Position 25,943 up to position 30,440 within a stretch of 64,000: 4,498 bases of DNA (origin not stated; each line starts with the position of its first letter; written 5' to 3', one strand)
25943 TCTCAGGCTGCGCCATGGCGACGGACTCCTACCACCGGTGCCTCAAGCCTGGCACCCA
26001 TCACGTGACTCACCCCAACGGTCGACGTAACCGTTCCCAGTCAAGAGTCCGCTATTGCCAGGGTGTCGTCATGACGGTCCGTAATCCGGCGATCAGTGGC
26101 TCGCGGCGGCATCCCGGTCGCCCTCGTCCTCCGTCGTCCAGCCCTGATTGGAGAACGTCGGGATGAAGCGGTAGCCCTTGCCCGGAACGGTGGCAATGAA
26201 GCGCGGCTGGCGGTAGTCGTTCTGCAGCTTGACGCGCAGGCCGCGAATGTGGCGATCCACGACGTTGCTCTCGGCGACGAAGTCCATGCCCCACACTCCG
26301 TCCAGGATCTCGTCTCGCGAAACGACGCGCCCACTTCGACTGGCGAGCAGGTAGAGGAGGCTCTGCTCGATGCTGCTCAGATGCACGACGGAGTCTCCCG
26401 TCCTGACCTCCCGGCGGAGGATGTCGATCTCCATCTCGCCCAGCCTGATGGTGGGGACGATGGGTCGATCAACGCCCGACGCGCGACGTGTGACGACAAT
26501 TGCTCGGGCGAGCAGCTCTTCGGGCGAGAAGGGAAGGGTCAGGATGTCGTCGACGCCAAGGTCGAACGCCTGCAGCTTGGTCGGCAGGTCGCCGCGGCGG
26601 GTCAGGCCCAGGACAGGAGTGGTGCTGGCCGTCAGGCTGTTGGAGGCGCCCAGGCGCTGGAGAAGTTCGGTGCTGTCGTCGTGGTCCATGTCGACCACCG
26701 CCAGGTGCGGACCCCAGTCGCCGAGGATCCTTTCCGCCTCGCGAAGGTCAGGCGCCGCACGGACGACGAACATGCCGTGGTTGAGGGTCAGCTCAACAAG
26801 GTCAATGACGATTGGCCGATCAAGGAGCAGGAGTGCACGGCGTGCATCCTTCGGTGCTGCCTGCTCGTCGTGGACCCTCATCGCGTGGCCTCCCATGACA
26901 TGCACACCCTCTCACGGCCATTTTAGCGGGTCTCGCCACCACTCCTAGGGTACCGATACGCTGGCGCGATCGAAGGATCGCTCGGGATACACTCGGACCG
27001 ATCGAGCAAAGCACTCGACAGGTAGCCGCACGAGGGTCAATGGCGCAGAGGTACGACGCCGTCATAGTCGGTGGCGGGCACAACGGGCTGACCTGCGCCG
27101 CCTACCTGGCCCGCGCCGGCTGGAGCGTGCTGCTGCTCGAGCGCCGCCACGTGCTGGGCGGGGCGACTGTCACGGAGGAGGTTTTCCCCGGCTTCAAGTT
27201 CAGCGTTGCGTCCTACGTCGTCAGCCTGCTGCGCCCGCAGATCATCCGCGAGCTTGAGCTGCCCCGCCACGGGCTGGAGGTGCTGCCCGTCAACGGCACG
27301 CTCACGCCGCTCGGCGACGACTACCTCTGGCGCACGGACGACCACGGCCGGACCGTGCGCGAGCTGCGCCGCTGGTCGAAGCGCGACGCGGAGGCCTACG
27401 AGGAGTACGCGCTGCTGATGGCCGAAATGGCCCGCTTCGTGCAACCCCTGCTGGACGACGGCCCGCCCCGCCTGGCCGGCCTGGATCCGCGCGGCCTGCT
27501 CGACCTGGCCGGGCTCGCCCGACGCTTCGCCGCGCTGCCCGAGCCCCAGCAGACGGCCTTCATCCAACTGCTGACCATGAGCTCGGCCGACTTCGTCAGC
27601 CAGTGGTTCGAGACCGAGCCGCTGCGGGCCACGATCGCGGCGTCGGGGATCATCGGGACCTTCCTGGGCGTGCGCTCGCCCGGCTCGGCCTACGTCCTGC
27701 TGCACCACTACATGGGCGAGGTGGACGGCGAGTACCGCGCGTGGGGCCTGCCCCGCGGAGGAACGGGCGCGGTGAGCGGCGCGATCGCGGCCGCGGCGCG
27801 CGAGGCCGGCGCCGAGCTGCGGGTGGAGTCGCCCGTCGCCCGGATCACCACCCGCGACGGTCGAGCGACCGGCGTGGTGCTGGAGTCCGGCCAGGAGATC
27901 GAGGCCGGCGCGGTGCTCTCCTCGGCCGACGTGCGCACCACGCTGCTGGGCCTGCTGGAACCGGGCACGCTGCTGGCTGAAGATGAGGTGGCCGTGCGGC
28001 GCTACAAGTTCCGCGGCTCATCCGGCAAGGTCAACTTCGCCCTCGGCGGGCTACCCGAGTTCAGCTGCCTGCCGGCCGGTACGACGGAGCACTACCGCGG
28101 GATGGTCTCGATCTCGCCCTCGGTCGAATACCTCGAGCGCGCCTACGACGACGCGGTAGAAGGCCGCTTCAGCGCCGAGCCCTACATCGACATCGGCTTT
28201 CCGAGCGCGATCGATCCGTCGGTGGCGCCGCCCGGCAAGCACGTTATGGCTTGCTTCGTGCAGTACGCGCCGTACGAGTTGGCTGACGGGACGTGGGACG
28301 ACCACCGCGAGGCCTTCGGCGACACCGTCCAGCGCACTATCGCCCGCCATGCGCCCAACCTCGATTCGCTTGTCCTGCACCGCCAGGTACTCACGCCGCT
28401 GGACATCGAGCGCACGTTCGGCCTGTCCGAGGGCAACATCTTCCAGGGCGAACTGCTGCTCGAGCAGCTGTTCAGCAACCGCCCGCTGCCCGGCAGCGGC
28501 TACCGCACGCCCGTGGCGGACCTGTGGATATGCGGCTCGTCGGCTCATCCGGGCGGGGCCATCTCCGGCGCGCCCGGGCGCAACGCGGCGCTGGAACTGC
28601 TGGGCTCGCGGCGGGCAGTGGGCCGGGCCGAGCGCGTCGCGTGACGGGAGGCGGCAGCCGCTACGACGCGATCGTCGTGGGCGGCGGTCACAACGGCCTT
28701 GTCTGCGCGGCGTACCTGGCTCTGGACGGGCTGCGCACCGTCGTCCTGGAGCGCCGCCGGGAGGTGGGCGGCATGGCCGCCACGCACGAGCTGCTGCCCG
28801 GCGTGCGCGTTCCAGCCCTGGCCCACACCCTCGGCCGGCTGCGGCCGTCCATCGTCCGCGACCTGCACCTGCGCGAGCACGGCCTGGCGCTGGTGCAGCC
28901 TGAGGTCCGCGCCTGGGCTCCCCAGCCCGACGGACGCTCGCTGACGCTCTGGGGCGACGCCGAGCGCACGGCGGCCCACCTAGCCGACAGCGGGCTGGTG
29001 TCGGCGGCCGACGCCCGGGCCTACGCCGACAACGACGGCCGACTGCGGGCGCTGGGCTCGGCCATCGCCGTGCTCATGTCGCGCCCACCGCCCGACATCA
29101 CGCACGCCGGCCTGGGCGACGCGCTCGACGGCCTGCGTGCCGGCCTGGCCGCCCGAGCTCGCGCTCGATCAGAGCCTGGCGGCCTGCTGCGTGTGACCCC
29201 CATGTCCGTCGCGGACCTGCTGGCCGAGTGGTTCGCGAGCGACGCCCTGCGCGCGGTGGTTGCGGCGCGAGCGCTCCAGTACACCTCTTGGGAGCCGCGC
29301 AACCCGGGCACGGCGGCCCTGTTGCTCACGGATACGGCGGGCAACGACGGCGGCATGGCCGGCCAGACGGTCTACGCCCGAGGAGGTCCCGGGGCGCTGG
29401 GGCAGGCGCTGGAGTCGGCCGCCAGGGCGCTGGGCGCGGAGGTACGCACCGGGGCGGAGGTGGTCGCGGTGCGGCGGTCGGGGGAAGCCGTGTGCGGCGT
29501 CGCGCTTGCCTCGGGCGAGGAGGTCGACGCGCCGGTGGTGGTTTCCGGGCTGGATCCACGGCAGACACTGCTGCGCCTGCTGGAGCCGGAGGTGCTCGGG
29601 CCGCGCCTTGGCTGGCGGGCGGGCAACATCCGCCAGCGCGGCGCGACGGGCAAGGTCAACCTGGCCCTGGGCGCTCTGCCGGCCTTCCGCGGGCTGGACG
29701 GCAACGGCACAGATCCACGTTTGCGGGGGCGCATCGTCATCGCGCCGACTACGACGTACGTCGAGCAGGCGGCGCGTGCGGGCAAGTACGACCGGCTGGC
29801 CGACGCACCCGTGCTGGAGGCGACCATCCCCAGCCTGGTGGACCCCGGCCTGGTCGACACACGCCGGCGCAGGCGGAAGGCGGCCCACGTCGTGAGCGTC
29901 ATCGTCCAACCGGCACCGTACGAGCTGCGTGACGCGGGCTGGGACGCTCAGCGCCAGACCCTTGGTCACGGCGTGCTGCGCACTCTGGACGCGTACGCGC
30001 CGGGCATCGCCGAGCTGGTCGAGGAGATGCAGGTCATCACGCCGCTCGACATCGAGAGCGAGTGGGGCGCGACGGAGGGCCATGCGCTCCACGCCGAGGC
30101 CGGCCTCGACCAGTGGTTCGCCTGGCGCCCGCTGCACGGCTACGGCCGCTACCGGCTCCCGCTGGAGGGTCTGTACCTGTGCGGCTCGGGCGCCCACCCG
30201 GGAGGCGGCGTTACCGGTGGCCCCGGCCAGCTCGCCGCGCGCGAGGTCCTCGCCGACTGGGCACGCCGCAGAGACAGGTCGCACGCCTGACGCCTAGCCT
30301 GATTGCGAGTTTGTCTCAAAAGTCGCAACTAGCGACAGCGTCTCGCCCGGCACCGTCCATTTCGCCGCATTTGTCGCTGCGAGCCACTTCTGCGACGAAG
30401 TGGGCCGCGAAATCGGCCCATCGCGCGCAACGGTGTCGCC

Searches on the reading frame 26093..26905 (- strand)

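Call 87: search_protein_families(library=pfam, proteins=[window:26093-26905:-], max_evalue=0.0001)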
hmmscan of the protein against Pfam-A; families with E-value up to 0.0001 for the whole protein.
window:26093-26905:- (270 aa): 2 families
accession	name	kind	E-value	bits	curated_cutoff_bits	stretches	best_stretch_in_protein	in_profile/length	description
PF00486.34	Trans_reg_C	-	2.5e-23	82.4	26.2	1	173-247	3-77/77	Transcriptional regulatory protein, C terminal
PF00072.30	Response_reg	-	2.8e-10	40.8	30.2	1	29-134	6-109/111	Response regulator receiver domain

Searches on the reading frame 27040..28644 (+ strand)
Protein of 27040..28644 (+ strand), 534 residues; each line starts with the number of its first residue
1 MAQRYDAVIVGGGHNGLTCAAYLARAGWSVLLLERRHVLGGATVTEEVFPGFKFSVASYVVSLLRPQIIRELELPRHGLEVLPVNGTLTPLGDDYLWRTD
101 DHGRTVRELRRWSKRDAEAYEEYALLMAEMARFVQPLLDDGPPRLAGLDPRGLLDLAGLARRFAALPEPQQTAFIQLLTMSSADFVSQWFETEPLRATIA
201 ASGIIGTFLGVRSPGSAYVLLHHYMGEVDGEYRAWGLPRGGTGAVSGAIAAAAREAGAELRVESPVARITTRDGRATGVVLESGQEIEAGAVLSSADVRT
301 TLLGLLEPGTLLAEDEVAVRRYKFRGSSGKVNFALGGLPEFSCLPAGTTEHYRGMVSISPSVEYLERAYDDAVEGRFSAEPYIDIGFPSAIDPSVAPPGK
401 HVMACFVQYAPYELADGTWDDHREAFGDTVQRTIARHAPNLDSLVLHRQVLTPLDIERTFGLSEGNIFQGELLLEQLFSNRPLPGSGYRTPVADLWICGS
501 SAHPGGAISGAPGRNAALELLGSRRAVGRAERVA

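Call 87: search_protein_families(library=pfam, proteins=[window:27040-28644:+], max_evalue=0.0001)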
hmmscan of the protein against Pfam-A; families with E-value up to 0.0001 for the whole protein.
window:27040-28644:+ (534 aa): 7 families
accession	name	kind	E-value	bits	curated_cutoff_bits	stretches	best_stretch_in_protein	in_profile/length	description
PF01593.30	Amino_oxidase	-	4.7e-17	62.8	19.8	1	16-324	3-281/443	Flavin containing amine oxidoreductase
PF01266.30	DAO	-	6.5e-12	46.1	27.9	1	6-306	1-213/353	FAD dependent oxidoreductase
PF13450.12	NAD_binding_8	-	3.3e-11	43.7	21.9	1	9-58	1-49/68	NAD(P)-binding Rossmann-like domain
PF12831.13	FAD_oxidored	-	3.7e-09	36.8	27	1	6-76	1-71/416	FAD dependent oxidoreductase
PF07992.20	Pyr_redox_2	-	4e-08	33.5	26.1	0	5-51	1-48/291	Pyridine nucleotide-disulphide oxidoreductase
PF00890.30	FAD_binding_2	-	5.5e-08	32.9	20.4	1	6-44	1-39/414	FAD binding domain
PF01946.23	Thi4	-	7.4e-06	25.8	26.2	1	5-43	18-57/235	Thi4 family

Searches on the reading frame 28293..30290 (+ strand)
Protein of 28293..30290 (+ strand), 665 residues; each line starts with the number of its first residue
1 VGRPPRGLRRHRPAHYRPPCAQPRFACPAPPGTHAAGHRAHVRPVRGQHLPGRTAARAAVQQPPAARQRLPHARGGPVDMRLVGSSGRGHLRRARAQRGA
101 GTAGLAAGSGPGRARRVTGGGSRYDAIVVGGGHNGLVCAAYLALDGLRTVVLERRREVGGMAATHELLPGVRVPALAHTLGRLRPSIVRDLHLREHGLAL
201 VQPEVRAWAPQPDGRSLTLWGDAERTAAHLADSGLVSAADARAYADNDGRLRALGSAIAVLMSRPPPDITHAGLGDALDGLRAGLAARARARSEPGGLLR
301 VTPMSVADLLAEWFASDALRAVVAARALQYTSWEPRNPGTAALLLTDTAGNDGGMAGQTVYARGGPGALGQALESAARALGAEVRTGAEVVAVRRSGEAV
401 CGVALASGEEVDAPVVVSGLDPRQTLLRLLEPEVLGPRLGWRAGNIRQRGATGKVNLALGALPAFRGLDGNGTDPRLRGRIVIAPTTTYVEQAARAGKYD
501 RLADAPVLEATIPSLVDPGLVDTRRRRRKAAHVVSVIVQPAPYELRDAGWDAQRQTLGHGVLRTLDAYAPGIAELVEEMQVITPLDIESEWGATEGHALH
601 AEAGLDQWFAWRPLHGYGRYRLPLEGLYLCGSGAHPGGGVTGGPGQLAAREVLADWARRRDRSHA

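Call 87: search_protein_families(library=pfam, proteins=[window:28293-30290:+], max_evalue=0.0001)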
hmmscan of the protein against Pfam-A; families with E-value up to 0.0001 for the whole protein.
window:28293-30290:+ (665 aa): 7 families
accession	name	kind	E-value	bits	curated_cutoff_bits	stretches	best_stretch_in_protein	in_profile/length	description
PF13450.12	NAD_binding_8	-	2.4e-11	44.2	21.9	1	128-180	1-52/68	NAD(P)-binding Rossmann-like domain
PF01593.30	Amino_oxidase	-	1.1e-10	41.8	19.8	1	352-465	189-295/443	Flavin containing amine oxidoreductase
PF01266.30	DAO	-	4.1e-07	30.3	27.9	1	125-486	1-270/353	FAD dependent oxidoreductase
PF07992.20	Pyr_redox_2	-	8.7e-07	29.1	26.1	0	124-166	1-45/291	Pyridine nucleotide-disulphide oxidoreductase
PF12831.13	FAD_oxidored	-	3e-06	27.3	27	1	125-167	1-42/416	FAD dependent oxidoreductase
PF01494.25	FAD_binding_3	-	1.8e-05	24.6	22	0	124-157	2-35/349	FAD binding domain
PF01946.23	Thi4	-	8.5e-05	22.3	26.2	0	124-161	18-56/235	Thi4 family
